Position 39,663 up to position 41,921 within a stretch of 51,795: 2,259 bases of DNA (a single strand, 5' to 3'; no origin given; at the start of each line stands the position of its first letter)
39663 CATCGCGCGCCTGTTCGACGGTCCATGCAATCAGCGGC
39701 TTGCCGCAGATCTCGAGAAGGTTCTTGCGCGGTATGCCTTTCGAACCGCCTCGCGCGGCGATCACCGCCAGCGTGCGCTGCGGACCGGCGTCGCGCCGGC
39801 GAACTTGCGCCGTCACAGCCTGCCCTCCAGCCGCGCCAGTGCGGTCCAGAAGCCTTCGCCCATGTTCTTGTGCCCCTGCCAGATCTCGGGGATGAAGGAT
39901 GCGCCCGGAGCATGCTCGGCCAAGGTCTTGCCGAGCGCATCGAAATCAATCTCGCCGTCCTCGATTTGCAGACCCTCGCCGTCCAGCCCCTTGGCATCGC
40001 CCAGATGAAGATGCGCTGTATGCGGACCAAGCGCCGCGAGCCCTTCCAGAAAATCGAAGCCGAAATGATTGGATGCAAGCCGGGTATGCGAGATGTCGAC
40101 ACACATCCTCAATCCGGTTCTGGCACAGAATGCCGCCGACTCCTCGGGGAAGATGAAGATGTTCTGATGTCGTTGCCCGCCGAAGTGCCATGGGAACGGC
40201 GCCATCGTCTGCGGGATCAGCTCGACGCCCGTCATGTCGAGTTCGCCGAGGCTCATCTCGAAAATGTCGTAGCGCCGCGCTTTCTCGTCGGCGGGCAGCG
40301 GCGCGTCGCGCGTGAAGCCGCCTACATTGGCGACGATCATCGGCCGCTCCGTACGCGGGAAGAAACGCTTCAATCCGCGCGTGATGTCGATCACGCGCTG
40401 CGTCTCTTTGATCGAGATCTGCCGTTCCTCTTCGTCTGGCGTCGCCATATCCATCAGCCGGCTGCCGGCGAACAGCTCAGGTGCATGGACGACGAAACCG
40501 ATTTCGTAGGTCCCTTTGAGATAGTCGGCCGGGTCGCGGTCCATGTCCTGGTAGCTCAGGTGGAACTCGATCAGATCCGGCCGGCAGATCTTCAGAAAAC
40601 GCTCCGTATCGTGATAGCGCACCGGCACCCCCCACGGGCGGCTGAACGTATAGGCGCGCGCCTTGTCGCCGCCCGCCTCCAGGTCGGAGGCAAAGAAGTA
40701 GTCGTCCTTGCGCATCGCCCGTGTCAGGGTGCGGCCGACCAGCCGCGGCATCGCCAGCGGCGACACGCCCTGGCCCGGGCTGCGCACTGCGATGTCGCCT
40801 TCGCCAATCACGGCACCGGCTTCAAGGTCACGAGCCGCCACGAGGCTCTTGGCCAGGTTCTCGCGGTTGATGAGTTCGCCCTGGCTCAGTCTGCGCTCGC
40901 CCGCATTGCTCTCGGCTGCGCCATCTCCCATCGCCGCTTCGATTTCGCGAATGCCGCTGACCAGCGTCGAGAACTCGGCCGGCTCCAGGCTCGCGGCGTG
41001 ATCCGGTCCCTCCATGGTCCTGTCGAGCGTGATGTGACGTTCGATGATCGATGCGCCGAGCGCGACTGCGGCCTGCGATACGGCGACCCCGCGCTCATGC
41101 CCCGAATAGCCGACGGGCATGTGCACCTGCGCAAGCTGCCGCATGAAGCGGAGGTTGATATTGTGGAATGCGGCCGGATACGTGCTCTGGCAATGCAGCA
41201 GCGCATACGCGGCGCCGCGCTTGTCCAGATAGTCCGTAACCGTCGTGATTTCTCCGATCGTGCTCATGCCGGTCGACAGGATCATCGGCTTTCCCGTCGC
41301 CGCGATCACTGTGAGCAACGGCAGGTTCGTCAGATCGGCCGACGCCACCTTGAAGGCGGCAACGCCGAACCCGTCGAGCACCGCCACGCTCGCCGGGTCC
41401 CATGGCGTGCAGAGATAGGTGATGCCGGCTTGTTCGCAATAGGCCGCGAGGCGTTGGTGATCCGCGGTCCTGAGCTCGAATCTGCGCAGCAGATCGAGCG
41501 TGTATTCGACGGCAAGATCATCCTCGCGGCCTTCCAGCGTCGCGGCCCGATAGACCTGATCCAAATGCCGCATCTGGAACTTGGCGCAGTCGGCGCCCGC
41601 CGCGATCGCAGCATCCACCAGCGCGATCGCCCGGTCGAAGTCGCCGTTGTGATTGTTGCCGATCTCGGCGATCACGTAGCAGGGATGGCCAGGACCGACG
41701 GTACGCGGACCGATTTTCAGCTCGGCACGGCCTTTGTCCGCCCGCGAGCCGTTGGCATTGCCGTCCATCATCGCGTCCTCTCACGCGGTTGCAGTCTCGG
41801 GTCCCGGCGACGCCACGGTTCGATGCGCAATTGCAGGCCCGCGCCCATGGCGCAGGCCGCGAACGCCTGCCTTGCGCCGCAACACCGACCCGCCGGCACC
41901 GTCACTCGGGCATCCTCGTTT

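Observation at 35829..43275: Second, unassigned CMP-ulosonic-acid-type pathway with no amino-sugar enzymes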

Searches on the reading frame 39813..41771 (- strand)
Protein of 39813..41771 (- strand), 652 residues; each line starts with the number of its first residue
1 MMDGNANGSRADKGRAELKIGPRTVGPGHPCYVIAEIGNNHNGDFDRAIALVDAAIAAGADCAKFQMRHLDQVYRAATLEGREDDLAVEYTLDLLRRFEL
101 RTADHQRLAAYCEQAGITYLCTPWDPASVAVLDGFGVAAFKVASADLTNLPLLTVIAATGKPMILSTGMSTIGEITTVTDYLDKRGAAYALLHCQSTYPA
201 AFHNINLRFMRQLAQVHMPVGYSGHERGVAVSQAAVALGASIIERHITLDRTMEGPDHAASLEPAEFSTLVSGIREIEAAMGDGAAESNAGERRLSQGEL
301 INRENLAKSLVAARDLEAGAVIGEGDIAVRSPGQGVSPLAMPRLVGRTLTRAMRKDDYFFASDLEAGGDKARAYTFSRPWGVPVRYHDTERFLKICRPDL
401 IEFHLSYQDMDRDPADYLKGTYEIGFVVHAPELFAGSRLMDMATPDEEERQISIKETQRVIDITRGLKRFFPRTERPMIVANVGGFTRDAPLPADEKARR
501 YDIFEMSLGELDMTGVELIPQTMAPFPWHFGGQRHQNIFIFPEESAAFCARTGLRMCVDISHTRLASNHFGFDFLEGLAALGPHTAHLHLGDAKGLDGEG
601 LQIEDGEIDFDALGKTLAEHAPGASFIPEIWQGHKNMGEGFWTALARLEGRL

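Call 5: search_protein_families(library=pfam, proteins=[window:39813-41771:-], max_evalue=0.01)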
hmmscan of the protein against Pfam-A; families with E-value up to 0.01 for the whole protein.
window:39813-41771:- (652 aa): 3 families
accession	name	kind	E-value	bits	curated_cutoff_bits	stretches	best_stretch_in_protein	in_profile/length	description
PF03102.20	NeuB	-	1.2e-82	277.5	22.1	1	51-284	1-239/241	NeuB family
PF01261.30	AP_endonuc_2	-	5.7e-16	59.4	31.1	1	403-640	21-242/249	Xylose isomerase-like TIM barrel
PF08666.17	SAF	-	8.7e-11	42.7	21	1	308-365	2-63/63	SAF domain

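Call 6: search_protein_families(library=ncbifam, proteins=[window:39813-41771:-], max_evalue=0.01)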
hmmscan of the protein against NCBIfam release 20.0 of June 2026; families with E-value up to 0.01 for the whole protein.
window:39813-41771:- (652 aa): 5 families
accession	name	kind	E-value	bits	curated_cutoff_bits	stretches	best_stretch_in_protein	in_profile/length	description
TIGR03569.1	NeuB_NnaB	equivalog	4.9e-98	328.2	399.65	1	31-357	1-327/329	N-acetylneuraminate synthase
TIGR03586.1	PseI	equivalog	8.8e-66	222.3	340.25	1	31-356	2-324/327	pseudaminic acid synthase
NF006421.0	PRK08673.1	subfamily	0.00031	20.1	335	1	139-282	180-334/338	3-deoxy-7-phosphoheptulonate synthase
TIGR01361.1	DAHP_synth_Bsub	equivalog_domain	0.00054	19.4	267.75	1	139-274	111-257/260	3-deoxy-7-phosphoheptulonate synthase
TIGR03177.1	pilus_cpaB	equivalog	0.0037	16.5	71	1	302-370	32-104/262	Flp pilus assembly protein CpaB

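Call 7: find_homologous_proteins(query=window:39813-41771:-, max_evalue=1e-20)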
Query window:39813-41771:- (652 aa): 7998 proteins with E <= 1e-20 among 8000 candidates; the best 120 are listed.
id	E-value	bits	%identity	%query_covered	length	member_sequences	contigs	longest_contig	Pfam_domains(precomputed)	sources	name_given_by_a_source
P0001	0.0e+0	1494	100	100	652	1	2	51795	PF03102.21,PF08666.18,PF01261.31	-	-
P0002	0.0e+0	1157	79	97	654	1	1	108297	PF03102.21,PF08666.18,PF01261.31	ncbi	-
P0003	0.0e+0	1119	76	98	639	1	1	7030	PF03102.21,PF08666.18,PF01261.31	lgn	-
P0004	0.0e+0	1117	75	98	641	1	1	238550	PF03102.21,PF08666.18,PF01261.31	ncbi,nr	ncbi:acetylneuraminic acid synthetase [Bradyrhizobium sp. LTSP857]|nr:acetylneuraminic acid syntheta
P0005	0.0e+0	1117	75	98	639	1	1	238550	PF03102.21,PF08666.18,PF01261.31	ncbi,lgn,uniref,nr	ncbi:N-acetylneuraminate synthase family protein [Bradyrhizobium sp. LTSP857]|uniref:N-acetylneurami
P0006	0.0e+0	1116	75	98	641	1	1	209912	PF03102.21,PF08666.18,PF01261.31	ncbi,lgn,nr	ncbi:N-acetylneuraminate synthase family protein [Bradyrhizobium diazoefficiens]|nr:N-acetylneuramin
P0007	0.0e+0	1116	75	98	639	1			PF03102.21,PF08666.18,PF01261.31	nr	nr:N-acetylneuraminate synthase family protein [Bradyrhizobium diazoefficiens]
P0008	0.0e+0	1116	76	98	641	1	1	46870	PF03102.21,PF08666.18,PF01261.31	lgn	-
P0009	0.0e+0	1116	76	98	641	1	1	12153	PF03102.21,PF08666.18,PF01261.31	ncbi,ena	-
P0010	0.0e+0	1115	75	98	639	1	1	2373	PF03102.21,PF08666.18,PF01261.31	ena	-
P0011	0.0e+0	1115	75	98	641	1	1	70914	PF03102.21,PF08666.18,PF01261.31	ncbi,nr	ncbi:acetylneuraminic acid synthetase [Bradyrhizobium sp. AC87j1]|nr:acetylneuraminic acid synthetas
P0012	0.0e+0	1115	75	98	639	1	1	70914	PF03102.21,PF08666.18,PF01261.31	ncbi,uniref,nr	ncbi:N-acetylneuraminate synthase family protein [Bradyrhizobium sp. AC87j1]|uniref:N-acetylneuramin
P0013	0.0e+0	1115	76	98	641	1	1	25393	PF03102.21,PF08666.18,PF01261.31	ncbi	-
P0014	0.0e+0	1115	76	98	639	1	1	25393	PF03102.21,PF08666.18,PF01261.31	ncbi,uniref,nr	ncbi:N-acetylneuraminate synthase family protein [Bradyrhizobium guangdongense]|uniref:N-acetylneura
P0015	0.0e+0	1115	75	98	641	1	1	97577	PF03102.21,PF08666.18,PF01261.31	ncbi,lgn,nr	ncbi:N-acetylneuraminate synthase family protein [Bradyrhizobium liaoningense]|nr:N-acetylneuraminat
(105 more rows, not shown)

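Call 9: find_encoding_contigs(protein=P0006, flank=10000, max_places=2)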
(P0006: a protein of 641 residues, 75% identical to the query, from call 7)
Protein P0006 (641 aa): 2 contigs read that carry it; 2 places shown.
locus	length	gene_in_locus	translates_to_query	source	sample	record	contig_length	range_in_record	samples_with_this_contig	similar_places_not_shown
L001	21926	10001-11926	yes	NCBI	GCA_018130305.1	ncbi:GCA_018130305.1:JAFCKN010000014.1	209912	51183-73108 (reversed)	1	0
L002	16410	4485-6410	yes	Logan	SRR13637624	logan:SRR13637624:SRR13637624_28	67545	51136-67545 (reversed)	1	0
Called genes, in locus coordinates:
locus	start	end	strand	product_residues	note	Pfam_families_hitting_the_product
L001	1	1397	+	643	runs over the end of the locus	PF00501:AMP-binding, PF23562:AMP-binding_C_3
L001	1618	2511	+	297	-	PF02653:BPD_transp_2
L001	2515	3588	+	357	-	PF02653:BPD_transp_2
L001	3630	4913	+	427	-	PF13458:Peripla_BP_6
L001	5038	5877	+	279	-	PF00005:ABC_tran, PF13304:AAA_21 (faint)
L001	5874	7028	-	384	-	PF07221:GlcNAc_2-epim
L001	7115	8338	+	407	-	PF00501:AMP-binding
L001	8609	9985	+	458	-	PF00571:CBS (weak), PF00288:GHMP_kinases_N, PF08544:GHMP_kinases_C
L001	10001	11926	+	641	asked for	PF03102:NeuB, PF08666:SAF, PF01261:AP_endonuc_2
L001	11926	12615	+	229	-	PF02348:CTP_transf_3, PF12804:NTP_transf_3 (faint)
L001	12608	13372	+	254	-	PF00106:adh_short, PF01370:Epimerase, PF08659:KR, PF23441:SDR, PF13561:adh_short_C2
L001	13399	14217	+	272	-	PF01261:AP_endonuc_2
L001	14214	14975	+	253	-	PF00106:adh_short, PF08659:KR, PF13561:adh_short_C2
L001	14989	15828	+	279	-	PF00106:adh_short, PF08659:KR (weak), PF13561:adh_short_C2, PF00106:adh_short (weak), PF13561:adh_short_C2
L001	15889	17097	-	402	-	-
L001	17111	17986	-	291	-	-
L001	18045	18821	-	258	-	-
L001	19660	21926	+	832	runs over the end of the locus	-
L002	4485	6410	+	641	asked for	PF03102:NeuB, PF08666:SAF, PF01261:AP_endonuc_2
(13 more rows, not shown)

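Call 10: find_encoding_contigs(protein=P0002, flank=10000, max_places=2)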
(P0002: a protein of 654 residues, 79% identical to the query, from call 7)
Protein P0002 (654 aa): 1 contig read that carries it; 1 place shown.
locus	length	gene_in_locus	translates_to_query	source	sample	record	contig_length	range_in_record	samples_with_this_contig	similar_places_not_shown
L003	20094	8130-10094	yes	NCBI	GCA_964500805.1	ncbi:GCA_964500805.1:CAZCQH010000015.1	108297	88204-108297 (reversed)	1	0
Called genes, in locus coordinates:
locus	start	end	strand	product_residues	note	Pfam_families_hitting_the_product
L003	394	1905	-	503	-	PF01943:Polysacc_synt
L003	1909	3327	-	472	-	-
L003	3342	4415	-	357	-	PF03102:NeuB, PF08666:SAF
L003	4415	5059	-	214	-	PF00551:Formyl_trans_N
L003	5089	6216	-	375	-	PF04101:Glyco_tran_28_C (weak)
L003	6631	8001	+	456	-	PF00571:CBS (weak), PF00288:GHMP_kinases_N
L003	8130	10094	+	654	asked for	PF03102:NeuB, PF08666:SAF, PF01261:AP_endonuc_2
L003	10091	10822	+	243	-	PF02348:CTP_transf_3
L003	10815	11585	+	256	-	PF00106:adh_short, PF13561:adh_short_C2, PF23441:SDR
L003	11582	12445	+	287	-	PF01261:AP_endonuc_2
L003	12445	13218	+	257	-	PF00106:adh_short, PF08659:KR, PF13561:adh_short_C2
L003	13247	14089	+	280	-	PF00106:adh_short, PF13561:adh_short_C2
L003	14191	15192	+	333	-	PF00106:adh_short (weak), PF01073:3Beta_HSD, PF01370:Epimerase, PF02719:Polysacc_synt_2, PF04321:RmlD_sub_bind, PF07993:NAD_binding_4 (faint), PF13460:NAD_binding_10, PF16363:GDP_Man_Dehyd, +1 more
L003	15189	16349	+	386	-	PF01041:DegT_DnrJ_EryC1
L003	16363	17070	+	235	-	PF02348:CTP_transf_3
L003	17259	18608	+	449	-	PF04932:Wzy_C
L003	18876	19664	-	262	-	PF13489:Methyltransf_23, PF01209:Ubie_methyltran, PF01728:FtsJ (weak), PF13847:Methyltransf_31, PF08241:Methyltransf_11, PF08242:Methyltransf_12, PF13649:Methyltransf_25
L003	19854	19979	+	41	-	-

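Call 21: search_solved_structures(query=window:39813-41771:-, max_evalue=0.001)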
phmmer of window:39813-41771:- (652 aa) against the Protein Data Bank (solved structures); distinct sequences matched with E-value up to 0.001: 9.
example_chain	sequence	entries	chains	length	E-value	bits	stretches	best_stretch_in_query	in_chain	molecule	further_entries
4ipi_A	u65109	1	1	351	4e-47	164.1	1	14-357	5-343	Polysialic acid capsule biosynthesis protein SiaC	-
4ipj_A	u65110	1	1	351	5.5e-47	163.6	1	14-357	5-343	Polysialic acid capsule biosynthesis protein SiaC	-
1xuu_A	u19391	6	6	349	1e-46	162.7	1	16-357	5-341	polysialic acid capsule biosynthesis protein SiaC | N-acetylneuraminate synthase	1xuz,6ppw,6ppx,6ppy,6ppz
1vli_A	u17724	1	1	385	1.3e-45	159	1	16-339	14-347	Spore coat polysaccharide biosynthesis protein spsE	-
2wqp_A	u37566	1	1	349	2.4e-45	158.2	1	16-357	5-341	POLYSIALIC ACID CAPSULE BIOSYNTHESIS PROTEIN SIAC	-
6ncs_A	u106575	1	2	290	2.6e-42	148.2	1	17-294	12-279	N-acetylneuraminic acid (Sialic acid) synthetase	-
8h2c_A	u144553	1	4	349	1.3e-36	129.3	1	30-359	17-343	Pseudaminic acid synthase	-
3g8r_A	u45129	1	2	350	4.2e-28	101.2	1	32-332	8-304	Probable spore coat polysaccharide biosynthesis protein E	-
1vs1_A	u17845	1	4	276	0.00072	21.2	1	112-275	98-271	3-deoxy-7-phosphoheptulonate synthase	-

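Call 34: find_encoding_contigs(protein=window:39813-41771:-, flank=10000, max_places=4)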
Protein window:39813-41771:- (652 aa): 1 contig read that carries it; 1 place shown.
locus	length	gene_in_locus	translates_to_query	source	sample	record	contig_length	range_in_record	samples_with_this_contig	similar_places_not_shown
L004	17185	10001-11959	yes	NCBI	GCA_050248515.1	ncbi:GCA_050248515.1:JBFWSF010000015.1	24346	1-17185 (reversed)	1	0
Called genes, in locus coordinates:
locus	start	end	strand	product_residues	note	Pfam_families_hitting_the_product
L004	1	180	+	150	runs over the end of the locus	-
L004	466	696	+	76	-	-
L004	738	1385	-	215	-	PF01351:RNase_HII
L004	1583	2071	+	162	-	PF13404:HTH_AsnC-type, PF13412:HTH_24, PF01037:AsnC_trans_reg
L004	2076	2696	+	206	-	PF02545:Maf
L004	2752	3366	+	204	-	PF01121:CoaE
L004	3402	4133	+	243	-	PF00929:RNase_T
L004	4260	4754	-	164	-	PF02556:SecB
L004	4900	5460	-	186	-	PF04186:FxsA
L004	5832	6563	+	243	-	PF04280:Tim44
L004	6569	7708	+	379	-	PF03562:MltA, PF06725:3D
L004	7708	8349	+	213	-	PF01713:Smr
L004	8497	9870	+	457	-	PF00571:CBS (weak), PF00288:GHMP_kinases_N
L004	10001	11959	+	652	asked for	PF03102:NeuB, PF08666:SAF, PF01261:AP_endonuc_2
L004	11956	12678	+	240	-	PF02348:CTP_transf_3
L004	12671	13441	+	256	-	PF00106:adh_short, PF08659:KR (faint), PF13561:adh_short_C2, PF23441:SDR (weak)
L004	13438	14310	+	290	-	PF01261:AP_endonuc_2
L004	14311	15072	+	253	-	PF00106:adh_short, PF08659:KR, PF13561:adh_short_C2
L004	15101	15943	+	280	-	PF00106:adh_short, PF13561:adh_short_C2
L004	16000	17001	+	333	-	PF00106:adh_short (weak), PF01073:3Beta_HSD, PF01370:Epimerase, PF02719:Polysacc_synt_2, PF04321:RmlD_sub_bind, PF08659:KR (weak), PF13460:NAD_binding_10, PF16363:GDP_Man_Dehyd, +2 more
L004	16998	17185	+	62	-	PF01041:DegT_DnrJ_EryC1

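Call 38: search_protein_representatives(protein=window:39813-41771:-)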
Query: 652 residues. Proteins with E-value up to 0.001 (for the whole library): 20458; up to 1e-10: 12017; up to 1e-30: 3802. The best 150 are listed.
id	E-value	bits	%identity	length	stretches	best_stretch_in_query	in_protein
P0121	1.0e-190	651.7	49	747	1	14-651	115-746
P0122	1.5e-183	628.0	46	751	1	19-649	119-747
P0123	3.1e-182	623.7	48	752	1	18-650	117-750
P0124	1.0e-181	622.0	47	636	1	31-651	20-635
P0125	9.7e-171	585.7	45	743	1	10-650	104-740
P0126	1.7e-169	581.6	58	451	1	40-493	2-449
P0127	1.9e-168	578.2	45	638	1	18-648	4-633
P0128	7.7e-167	572.8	59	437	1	211-649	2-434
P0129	2.1e-164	564.8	44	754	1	19-650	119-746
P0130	4.5e-164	563.7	44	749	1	19-643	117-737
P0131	1.4e-159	548.9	43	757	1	18-648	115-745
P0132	1.0e-155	536.1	41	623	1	31-648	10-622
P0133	1.4e-155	535.7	46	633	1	18-649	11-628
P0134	1.0e-154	532.8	41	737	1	18-646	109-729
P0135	1.2e-153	529.2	42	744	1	19-649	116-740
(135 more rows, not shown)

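Call 96: search_solved_structures(query=L001:19660-21924:+, max_evalue=1)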
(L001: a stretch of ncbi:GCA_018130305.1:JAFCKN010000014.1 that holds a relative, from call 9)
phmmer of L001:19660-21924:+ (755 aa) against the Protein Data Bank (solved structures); distinct sequences matched with E-value up to 1: 0.

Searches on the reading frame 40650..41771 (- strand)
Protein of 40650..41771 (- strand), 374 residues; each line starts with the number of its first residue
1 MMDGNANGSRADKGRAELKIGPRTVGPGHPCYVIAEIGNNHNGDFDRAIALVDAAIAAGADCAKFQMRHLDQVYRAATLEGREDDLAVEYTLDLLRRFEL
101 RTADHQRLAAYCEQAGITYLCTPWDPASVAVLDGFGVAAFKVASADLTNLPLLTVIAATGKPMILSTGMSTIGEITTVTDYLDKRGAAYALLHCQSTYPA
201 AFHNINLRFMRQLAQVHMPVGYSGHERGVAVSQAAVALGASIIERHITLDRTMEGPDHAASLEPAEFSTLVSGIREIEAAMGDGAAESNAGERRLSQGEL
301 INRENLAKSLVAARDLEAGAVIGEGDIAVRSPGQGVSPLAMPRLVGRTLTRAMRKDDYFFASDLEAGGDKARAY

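Call 27: search_solved_structures(query=window:40650-41771:-, max_evalue=1e-30, show_alignments=3)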
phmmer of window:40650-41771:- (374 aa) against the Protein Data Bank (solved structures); distinct sequences matched with E-value up to 1e-30: 7.
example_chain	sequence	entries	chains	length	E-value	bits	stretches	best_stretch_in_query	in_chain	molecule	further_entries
4ipi_A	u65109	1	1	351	1.4e-47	165.7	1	14-357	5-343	Polysialic acid capsule biosynthesis protein SiaC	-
4ipj_A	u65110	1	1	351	2e-47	165.2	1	14-357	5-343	Polysialic acid capsule biosynthesis protein SiaC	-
1xuu_A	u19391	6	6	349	3.6e-47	164.4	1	16-357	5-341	polysialic acid capsule biosynthesis protein SiaC | N-acetylneuraminate synthase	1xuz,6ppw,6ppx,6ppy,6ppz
1vli_A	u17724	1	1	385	4.6e-46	160.7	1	16-339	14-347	Spore coat polysaccharide biosynthesis protein spsE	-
2wqp_A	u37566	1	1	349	8.9e-46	159.8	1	16-357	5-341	POLYSIALIC ACID CAPSULE BIOSYNTHESIS PROTEIN SIAC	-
6ncs_A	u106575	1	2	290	8.5e-43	150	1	17-294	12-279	N-acetylneuraminic acid (Sialic acid) synthetase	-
8h2c_A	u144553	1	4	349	5.2e-37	130.9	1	30-359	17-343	Pseudaminic acid synthase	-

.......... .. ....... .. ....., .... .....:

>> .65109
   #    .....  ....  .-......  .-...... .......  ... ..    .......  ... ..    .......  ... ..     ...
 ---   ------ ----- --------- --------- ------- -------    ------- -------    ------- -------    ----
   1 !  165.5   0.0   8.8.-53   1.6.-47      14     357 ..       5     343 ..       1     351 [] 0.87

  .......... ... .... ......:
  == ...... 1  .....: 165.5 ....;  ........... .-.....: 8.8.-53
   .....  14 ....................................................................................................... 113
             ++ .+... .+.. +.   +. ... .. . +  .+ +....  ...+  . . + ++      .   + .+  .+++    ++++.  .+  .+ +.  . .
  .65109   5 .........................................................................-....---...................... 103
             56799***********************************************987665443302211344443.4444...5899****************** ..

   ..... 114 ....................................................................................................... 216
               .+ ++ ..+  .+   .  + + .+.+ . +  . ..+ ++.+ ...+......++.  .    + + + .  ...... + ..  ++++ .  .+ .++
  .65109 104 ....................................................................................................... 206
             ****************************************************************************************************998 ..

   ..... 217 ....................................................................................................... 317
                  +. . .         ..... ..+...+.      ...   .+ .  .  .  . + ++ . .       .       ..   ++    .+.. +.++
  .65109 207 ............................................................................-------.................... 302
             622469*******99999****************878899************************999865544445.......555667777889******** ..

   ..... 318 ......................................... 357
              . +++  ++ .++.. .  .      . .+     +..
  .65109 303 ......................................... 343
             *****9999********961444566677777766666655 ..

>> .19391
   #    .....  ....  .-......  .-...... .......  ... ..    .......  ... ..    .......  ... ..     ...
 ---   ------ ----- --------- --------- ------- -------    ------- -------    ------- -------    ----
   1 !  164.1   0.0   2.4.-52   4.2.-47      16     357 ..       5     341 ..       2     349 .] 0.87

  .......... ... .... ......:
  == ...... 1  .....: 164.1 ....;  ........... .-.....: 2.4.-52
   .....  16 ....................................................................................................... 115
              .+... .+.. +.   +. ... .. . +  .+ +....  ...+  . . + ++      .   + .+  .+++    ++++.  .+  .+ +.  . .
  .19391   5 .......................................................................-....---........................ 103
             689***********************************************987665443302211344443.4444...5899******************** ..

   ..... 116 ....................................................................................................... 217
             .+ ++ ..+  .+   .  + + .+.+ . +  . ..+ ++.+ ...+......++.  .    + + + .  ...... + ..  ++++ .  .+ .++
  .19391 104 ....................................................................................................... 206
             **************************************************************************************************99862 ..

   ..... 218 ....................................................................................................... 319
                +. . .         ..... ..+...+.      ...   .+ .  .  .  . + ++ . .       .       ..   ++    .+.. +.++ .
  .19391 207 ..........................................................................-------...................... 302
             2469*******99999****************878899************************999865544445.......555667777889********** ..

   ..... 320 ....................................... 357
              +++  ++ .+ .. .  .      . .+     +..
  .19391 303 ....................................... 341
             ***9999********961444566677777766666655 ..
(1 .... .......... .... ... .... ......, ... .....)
